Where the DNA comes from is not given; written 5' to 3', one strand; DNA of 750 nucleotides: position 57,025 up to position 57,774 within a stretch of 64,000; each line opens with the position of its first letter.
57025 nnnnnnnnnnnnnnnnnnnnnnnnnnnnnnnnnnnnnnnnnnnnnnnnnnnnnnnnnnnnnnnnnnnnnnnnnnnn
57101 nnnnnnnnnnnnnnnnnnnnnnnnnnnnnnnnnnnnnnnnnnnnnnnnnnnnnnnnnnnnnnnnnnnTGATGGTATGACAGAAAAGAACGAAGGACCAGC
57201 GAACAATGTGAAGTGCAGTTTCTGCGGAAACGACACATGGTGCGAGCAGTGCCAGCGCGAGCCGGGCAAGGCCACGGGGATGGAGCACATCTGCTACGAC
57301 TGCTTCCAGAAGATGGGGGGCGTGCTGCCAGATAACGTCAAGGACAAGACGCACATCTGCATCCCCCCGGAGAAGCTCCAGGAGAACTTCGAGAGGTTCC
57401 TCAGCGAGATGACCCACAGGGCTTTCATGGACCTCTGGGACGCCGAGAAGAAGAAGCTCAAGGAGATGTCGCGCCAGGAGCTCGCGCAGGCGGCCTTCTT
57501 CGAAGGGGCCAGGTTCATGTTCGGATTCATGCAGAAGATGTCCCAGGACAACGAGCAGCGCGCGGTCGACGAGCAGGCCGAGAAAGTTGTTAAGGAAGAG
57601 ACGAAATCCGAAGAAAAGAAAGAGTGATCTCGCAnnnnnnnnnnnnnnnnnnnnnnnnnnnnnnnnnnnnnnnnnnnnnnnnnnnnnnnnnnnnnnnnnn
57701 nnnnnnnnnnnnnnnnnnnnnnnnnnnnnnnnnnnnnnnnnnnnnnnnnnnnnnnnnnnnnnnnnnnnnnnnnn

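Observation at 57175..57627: Small Cys-rich ORF inserted between carA and carB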

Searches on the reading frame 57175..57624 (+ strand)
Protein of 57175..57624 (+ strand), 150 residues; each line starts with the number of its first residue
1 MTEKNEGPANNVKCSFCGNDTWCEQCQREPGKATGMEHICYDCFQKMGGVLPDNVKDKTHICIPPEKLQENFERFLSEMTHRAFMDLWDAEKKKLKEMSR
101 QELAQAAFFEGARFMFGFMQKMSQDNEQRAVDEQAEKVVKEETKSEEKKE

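Call 3: search_protein_families(library=pfam, proteins=[window:57175-57624:+], max_evalue=1)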
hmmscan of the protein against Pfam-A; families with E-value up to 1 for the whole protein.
window:57175-57624:+ (150 aa): 3 families
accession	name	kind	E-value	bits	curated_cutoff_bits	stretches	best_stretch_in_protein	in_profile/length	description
PF24734.1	DUF7685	-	0.05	13.9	27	1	23-47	2-35/43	Domain of unknown function (DUF7685)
PF14278.11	TetR_C_8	-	0.061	13.8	26.1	1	69-100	30-63/103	Transcriptional regulator C-terminal region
PF16588.11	zf-C2H2_10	-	0.23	11.6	26.2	1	10-18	2-10/23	C2H2 zinc-finger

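Call 4: search_protein_families(library=ncbifam, proteins=[window:57175-57624:+], max_evalue=1)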
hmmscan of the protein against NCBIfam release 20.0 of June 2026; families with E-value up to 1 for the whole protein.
window:57175-57624:+ (150 aa): 0 families

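Call 5: find_homologous_proteins(query=window:57175-57624:+, max_evalue=0.01)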
Query window:57175-57624:+ (150 aa): 70 proteins with E <= 0.01 among 93 candidates.
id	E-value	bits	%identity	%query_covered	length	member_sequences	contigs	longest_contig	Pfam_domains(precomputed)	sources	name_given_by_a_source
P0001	5.9e-97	339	100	100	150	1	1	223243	-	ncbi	ncbi:MAG: hypothetical protein U0R44_04510 [Candidatus Micrarchaeia archaeon]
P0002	5.0e-64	233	72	100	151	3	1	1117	-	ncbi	-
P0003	6.2e-63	229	80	79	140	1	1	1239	-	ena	-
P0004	8.5e-61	222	76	80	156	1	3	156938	-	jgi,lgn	jgi:hypothetical protein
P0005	2.3e-60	221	71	85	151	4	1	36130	-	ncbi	-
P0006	2.6e-60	220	76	79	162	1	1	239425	-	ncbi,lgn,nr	ncbi:MAG TPA: hypothetical protein VLD37_01580 [Candidatus Bilamarchaeum sp.]|nr:hypothetical protei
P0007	1.7e-59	218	77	80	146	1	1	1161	-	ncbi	-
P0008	2.0e-59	218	71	84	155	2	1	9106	-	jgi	jgi:hypothetical protein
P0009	2.6e-59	217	75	82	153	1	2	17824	-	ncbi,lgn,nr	ncbi:hypothetical protein L0Y65_02855 [Candidatus Micrarchaeota archaeon]|nr:hypothetical protein [C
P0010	4.7e-58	213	73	82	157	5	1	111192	-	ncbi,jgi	jgi:hypothetical protein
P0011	7.1e-58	213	70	82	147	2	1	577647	-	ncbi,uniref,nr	ncbi:Uncharacterised protein [Candidatus Bilamarchaeum dharawalense]|uniref:Uncharacterized protein 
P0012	9.2e-58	212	70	85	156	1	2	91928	-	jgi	jgi:hypothetical protein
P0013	1.3e-57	212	68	86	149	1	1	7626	-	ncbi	-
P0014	1.9e-57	211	68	86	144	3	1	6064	-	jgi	jgi:hypothetical protein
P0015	3.0e-57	211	71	86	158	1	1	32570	-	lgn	-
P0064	2.9e-40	155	53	80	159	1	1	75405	-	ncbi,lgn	-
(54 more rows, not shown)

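Call 7: find_encoding_contigs(protein=P0011, flank=8000, max_places=2)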
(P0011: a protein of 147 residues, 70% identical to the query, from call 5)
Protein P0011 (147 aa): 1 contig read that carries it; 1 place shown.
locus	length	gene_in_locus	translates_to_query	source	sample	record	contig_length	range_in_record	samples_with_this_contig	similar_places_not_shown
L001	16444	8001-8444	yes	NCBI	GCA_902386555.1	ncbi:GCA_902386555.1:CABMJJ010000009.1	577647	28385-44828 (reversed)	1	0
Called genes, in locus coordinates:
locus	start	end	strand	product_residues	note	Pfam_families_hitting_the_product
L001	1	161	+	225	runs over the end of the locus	PF01987:AIM24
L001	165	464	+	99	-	-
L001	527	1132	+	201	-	-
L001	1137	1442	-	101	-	PF00338:Ribosomal_S10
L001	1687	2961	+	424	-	-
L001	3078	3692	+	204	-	-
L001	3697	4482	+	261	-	-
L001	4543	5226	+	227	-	-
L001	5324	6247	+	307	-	PF02729:OTCace_N, PF00185:OTCace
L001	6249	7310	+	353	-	PF00988:CPSase_sm_chain, PF00117:GATase, PF07722:Peptidase_C26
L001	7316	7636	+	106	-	-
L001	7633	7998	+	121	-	-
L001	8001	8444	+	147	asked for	-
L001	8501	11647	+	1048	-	PF25596:CPSase_L_D1, PF02786:CPSase_L_D2, PF07478:Dala_Dala_lig_C, PF02787:CPSase_L_D3, PF25596:CPSase_L_D1, PF02786:CPSase_L_D2, PF02222:ATP-grasp, PF07478:Dala_Dala_lig_C, +7 more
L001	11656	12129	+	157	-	-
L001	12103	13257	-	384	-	PF01970:TctA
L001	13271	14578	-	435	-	PF01523:PmbA_TldD_1st, PF19290:PmbA_TldD_2nd, PF19289:PmbA_TldD_3rd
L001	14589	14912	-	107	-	-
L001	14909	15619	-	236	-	PF06745:ATPase, PF24336:DUF7504, PF23365:DUF7090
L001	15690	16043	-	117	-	-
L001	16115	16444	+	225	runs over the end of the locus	PF00535:Glycos_transf_2, PF10111:Glyco_tranf_2_2 (weak)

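Call 8: find_encoding_contigs(protein=P0064, flank=8000, max_places=2)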
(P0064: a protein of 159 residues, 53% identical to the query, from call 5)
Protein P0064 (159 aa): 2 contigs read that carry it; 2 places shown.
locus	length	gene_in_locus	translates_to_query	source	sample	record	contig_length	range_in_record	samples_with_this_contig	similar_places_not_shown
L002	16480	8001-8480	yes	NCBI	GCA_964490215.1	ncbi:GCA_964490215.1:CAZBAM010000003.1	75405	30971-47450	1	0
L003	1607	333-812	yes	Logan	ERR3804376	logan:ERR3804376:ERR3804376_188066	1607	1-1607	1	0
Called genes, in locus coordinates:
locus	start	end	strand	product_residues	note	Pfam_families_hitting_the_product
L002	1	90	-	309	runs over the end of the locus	PF01008:IF-2B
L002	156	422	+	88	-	-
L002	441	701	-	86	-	-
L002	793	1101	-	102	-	PF00428:Ribosomal_60s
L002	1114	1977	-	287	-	PF00466:Ribosomal_L10, PF17777:RL10P_insert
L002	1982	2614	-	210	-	PF00687:Ribosomal_L1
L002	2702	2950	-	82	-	PF05016:ParE_toxin (faint)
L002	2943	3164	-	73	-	PF10884:DUF2683 (weak), PF24434:DUF7557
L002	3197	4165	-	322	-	PF03773:ArsP_1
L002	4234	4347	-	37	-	-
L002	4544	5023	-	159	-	PF01927:Mut7-C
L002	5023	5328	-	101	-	PF00338:Ribosomal_S10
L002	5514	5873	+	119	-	-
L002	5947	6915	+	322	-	PF02729:OTCace_N, PF00185:OTCace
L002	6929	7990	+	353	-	PF00988:CPSase_sm_chain, PF00117:GATase, PF07722:Peptidase_C26 (weak)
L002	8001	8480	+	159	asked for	-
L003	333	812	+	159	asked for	-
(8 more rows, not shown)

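Call 13: find_related_loci(query=A1, collection=genome_contigs, flank=6000)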
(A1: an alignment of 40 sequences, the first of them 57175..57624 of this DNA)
Query A1 (150 aa) in genome_contigs; peptide patterns used: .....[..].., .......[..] (x = any residue, [..] = any of these).
265 stretches matched a pattern; 26 encode a relative of the query (tblastn E <= 1e-3); 25 distinct loci.
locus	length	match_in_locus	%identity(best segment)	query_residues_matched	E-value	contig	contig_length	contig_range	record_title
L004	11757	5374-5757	72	9-136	1e-64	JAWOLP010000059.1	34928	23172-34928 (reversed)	MAG: Candidatus Micrarchaeia archaeon isolate bin_281 c_000009658095, whole genome shotgun sequence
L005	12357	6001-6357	76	10-128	7e-65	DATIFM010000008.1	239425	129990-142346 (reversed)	MAG TPA_asm: Candidatus Bilamarchaeum sp. isolate SMAG_U16395 k141_2124322, whole genome shotgun sequence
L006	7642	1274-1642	75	6-128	2e-62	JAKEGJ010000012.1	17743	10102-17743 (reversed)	MAG: Candidatus Micrarchaeota archaeon isolate PMV_4.13 PMV_4.13.k101_2348863, whole genome shotgun sequence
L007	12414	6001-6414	65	1-136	4e-61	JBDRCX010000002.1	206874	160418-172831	MAG: Candidatus Micrarchaeota archaeon isolate MEGAHIT-group-1.22 k141_130204, whole genome shotgun sequence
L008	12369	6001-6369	73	2-124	3e-61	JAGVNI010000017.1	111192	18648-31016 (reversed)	MAG: archaeon isolate DeMMO3_13 c_000000045304, whole genome shotgun sequence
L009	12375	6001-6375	70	2-124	7e-61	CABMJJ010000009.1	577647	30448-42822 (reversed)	uncultured archaeon isolate LFW-283_2 genome assembly, contig: LFW2832_7, whole genome shotgun sequence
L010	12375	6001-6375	70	1-125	1e-60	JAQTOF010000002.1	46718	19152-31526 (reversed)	MAG: Candidatus ainarchaeum sp. isolate STA_81 NODE_1472_length_46718_cov_3.233285_Sandtown_A, whole genome shotgun sequ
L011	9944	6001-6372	68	11-136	5e-60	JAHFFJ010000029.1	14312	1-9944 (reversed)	MAG: Candidatus Micrarchaeota archaeon isolate nzgw29 NODE_2788_length_14313_cov_4.147548, whole genome shotgun sequence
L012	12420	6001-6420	64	4-143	1e-57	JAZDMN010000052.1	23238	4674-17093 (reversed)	MAG: Candidatus Micrarchaeota archaeon isolate MEGAHIT-group-0.655 k141_632961, whole genome shotgun sequence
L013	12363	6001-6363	69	4-124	4e-56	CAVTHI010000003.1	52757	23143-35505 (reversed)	MAG: uncultured archaeon isolate MFD05942.bin.2.360 genome assembly, contig: contig_115351, whole genome shotgun sequenc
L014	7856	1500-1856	71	4-122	8e-56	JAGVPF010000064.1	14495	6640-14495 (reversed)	MAG: archaeon isolate DeMMO3_33 c_000000069734, whole genome shotgun sequence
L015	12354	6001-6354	70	6-124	1e-54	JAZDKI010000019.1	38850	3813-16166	MAG: Candidatus Micrarchaeota archaeon isolate MEGAHIT-group-0.526 k141_4624049, whole genome shotgun sequence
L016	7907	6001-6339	70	9-124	2e-54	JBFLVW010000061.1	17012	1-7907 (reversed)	MAG: Candidatus Micrarchaeota archaeon isolate MAG016 MAG016_61, whole genome shotgun sequence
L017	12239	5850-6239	60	1-130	3e-53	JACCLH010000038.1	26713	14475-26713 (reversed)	MAG: Candidatus Micrarchaeota archaeon isolate Sv348 k141_1504597, whole genome shotgun sequence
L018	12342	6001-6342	65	10-124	3e-51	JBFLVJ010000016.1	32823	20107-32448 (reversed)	MAG: Candidatus Micrarchaeota archaeon isolate MAG003 MAG003_16, whole genome shotgun sequence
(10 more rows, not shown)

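Call 17: search_solved_structures(query=A1, max_evalue=10, show_alignments=2)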
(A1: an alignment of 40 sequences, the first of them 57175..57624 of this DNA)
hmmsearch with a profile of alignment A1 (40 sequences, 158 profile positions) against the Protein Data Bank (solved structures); distinct sequences matched with E-value up to 10: 3.
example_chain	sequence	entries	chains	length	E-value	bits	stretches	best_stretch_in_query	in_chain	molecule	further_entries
2yur_A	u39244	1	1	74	0.49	13.3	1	19-52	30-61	Retinoblastoma-binding protein 6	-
6zop_A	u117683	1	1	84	1.1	12.2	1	15-43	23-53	DDE_Tnp_1_7 domain-containing protein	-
6gq0_A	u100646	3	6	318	1.1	12.1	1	51-93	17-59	Putative sugar binding protein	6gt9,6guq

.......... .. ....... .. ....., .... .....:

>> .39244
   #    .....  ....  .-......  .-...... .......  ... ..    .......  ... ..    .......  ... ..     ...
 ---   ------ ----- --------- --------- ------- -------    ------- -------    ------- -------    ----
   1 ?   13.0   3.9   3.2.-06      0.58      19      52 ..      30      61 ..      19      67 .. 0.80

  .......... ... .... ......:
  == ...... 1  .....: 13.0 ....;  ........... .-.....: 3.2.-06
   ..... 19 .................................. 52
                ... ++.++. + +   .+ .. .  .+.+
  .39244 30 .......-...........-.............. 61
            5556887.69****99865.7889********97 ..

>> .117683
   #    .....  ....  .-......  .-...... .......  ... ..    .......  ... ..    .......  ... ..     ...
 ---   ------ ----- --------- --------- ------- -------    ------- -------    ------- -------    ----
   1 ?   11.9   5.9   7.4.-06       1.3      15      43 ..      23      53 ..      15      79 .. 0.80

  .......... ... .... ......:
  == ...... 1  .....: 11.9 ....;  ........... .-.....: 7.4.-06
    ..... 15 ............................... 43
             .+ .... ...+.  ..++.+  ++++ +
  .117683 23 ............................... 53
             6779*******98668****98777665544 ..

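Call 19: predict_structure(alignment_id=A1)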
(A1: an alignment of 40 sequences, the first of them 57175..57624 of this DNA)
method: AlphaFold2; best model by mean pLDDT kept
length: 150 residues; sequences in the alignment: 40
mean_pLDDT: 83.9   pTM: 0.53
mean pLDDT of the five models: 83.9, 82.6, 82.5, 80.0, 79.8
residues with pLDDT >= 90: 88; 70-90: 32; 50-70: 22; < 50: 8
segments of 3 or more residues with pLDDT < 50: 1-5, 148-150
pLDDT, mean of each block of 10 residues (from residue 1): 54 94 92 92 95 94 92 93 95 88 90 91 79 58 53
secondary structure, 60 per line:
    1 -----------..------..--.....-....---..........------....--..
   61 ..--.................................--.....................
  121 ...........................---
elements in order: H24-28 H30-33 E37-40 H41-46 H53-56 E59-62 H65-97 H100-147

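Call 25: search_protein_representatives(alignment_id=A1)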
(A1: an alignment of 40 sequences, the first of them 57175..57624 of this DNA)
Query: 40 sequences, 158 profile positions. Proteins with E-value up to 0.001 (for the whole library): 113; up to 1e-10: 47; up to 1e-30: 5. The best 113 are listed.
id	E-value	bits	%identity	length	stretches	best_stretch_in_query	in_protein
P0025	3.3e-67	241.3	-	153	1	7-150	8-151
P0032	2.3e-65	235.4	-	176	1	9-151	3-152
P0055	1.3e-61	223.2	-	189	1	6-155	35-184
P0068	1.1e-50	187.7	-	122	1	14-137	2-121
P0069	4.0e-41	156.6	-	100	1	53-146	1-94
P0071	5.8e-27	110.5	-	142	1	13-140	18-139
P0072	1.3e-25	106.1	-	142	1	4-136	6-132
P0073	2.0e-24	102.3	-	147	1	3-136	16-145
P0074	1.8e-20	89.5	-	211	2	11-130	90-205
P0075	4.0e-20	88.3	-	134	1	16-147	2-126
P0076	1.3e-19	86.7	-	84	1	71-137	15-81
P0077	3.2e-19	85.4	-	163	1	12-146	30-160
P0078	1.7e-18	83.0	-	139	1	5-108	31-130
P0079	4.4e-18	81.7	-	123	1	13-126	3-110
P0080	6.0e-18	81.3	-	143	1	7-152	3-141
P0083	2.3e-17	79.4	-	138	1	9-139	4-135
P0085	5.0e-17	78.3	-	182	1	3-136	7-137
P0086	5.0e-17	78.3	-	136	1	15-143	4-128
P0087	1.2e-16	77.0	-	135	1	13-142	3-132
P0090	1.2e-15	73.8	-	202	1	12-114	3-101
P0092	4.0e-14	68.8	-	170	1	7-146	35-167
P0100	3.0e-12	62.8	-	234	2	8-119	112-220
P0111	5.4e-11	58.7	-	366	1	10-138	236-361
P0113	2.5e-10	56.5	-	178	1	17-142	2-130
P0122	2.0e-09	53.6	-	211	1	10-144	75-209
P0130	3.2e-08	49.6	-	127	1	11-135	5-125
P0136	3.6e-07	46.2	-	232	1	16-118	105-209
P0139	6.0e-07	45.5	-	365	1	4-122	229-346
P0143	3.1e-06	43.2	-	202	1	10-137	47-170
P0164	1.8e-04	37.5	-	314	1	7-98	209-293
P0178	9.7e-04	35.1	-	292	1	8-118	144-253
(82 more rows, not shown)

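Call 27: find_encoding_contigs(protein=P0164, flank=6000, max_places=3)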
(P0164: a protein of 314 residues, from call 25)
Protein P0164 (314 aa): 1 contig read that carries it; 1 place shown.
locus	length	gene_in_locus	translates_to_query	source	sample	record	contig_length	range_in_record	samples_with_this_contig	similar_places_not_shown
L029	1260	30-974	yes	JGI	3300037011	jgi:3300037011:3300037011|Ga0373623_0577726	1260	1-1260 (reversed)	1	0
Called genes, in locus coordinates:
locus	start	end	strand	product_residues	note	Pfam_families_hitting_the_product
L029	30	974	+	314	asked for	PF00117:GATase, PF07722:Peptidase_C26 (weak)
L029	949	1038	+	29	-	-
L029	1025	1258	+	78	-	?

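Call 28: find_encoding_contigs(protein=P0075, flank=6000, max_places=3)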
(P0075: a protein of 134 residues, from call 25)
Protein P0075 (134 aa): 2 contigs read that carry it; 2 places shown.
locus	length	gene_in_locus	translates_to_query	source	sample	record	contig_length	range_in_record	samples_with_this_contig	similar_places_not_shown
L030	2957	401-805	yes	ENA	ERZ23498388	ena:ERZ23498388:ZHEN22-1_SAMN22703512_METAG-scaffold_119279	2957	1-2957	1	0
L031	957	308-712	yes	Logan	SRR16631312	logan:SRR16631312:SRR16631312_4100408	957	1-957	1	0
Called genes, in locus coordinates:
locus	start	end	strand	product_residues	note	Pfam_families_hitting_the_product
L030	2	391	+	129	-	?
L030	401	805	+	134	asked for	-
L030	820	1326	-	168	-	PF04079:SMC_ScpB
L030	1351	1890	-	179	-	PF13207:AAA_17 (faint), PF13238:AAA_18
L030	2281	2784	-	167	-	PF00583:Acetyltransf_1 (weak)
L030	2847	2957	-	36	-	?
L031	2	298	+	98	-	?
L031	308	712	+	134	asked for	-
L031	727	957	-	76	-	?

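Call 37: find_related_loci(query=A4, collection=metagenome_contigs, flank=6000)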
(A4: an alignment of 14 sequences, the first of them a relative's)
Query A4 (138 aa) in metagenome_contigs; peptide patterns used: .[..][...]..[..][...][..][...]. (x = any residue, [..] = any of these).
147 stretches matched a pattern; 62 encode a relative of the query (tblastn E <= 1e-3); 62 distinct loci.
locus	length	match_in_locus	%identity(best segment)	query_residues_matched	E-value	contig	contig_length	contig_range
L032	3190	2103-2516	94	1-138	1e-87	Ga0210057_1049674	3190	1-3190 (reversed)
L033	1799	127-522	81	1-132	1e-71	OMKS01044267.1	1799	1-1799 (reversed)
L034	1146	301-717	78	1-137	4e-73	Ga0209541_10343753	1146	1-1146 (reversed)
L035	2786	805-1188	79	6-135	3e-68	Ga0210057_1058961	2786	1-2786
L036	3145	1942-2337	78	6-138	2e-67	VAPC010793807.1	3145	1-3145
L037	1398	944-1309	84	1-122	5e-71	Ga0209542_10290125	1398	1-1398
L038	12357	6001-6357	66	5-123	1e-51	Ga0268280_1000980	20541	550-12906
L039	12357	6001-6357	66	5-123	1e-51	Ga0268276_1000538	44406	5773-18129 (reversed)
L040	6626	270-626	66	5-123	9e-50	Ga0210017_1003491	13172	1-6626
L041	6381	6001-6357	66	5-123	5e-50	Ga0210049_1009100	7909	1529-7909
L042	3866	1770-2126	66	5-123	1e-49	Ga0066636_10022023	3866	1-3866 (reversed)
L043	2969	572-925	58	6-125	2e-43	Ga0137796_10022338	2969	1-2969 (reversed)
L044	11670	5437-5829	47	6-134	2e-40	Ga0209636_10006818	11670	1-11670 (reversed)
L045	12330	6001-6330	57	8-117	1e-40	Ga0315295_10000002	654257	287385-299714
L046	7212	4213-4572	52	6-126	3e-39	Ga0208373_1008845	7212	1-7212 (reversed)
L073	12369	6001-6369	46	9-133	3e-31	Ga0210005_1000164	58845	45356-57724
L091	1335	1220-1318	68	12-45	4e-10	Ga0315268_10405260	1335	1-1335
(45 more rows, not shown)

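Call 43: search_protein_families(library=pfam, proteins=[P0111, P0139, P0100, P0074, P0136, P0178, P0122, P0143, P0113, P0090], max_evalue=0.01)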
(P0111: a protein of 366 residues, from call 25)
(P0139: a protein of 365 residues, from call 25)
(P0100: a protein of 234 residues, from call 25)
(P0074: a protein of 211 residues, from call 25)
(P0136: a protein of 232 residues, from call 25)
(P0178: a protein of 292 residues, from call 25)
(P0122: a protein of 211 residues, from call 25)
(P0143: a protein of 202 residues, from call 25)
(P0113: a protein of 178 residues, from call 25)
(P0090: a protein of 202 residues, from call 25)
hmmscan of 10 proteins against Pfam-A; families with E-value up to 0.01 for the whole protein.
P0111 (366 aa): 2 families
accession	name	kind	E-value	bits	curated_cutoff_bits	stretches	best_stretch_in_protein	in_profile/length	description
PF03130.22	HEAT_PBS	-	3.7e-06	27.4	20.9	0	64-84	5-25/27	PBS lyase HEAT-like repeat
PF13646.12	HEAT_2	-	1.8e-05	25.3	27.7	1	39-89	25-76/88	HEAT repeats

P0139 (365 aa): 1 family
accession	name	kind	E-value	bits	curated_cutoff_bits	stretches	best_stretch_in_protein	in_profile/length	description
PF07929.16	PRiA4_ORF3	-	2.2e-55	187.5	26.6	1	4-217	2-172/173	Plasmid pRiA4b ORF-3-like protein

P0100 (234 aa): 0 families

P0074 (211 aa): 0 families

P0136 (232 aa): 1 family
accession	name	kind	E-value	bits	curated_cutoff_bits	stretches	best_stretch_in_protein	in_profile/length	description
PF10894.13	DUF2689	-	0.0056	16.9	25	1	113-145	7-40/57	Protein of unknown function (DUF2689)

P0178 (292 aa): 1 family
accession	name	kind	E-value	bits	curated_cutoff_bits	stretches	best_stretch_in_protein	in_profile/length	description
PF05876.18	GpA_ATPase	-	0.0037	17.4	25.6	1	42-112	167-236/247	Phage terminase large subunit gpA, ATPase domain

P0122 (211 aa): 1 family
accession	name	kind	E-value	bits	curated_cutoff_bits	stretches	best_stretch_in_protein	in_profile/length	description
PF13308.11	YARHG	-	0.0022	18.4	27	1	124-172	23-71/85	YARHG domain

P0143 (202 aa): 0 families

P0113 (178 aa): 1 family
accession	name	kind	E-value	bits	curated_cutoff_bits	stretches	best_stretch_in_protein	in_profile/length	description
PF03683.19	UPF0175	-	4.8e-15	55.4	27.9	1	122-175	20-74/75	Uncharacterised protein family (UPF0175)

P0090 (202 aa): 0 families
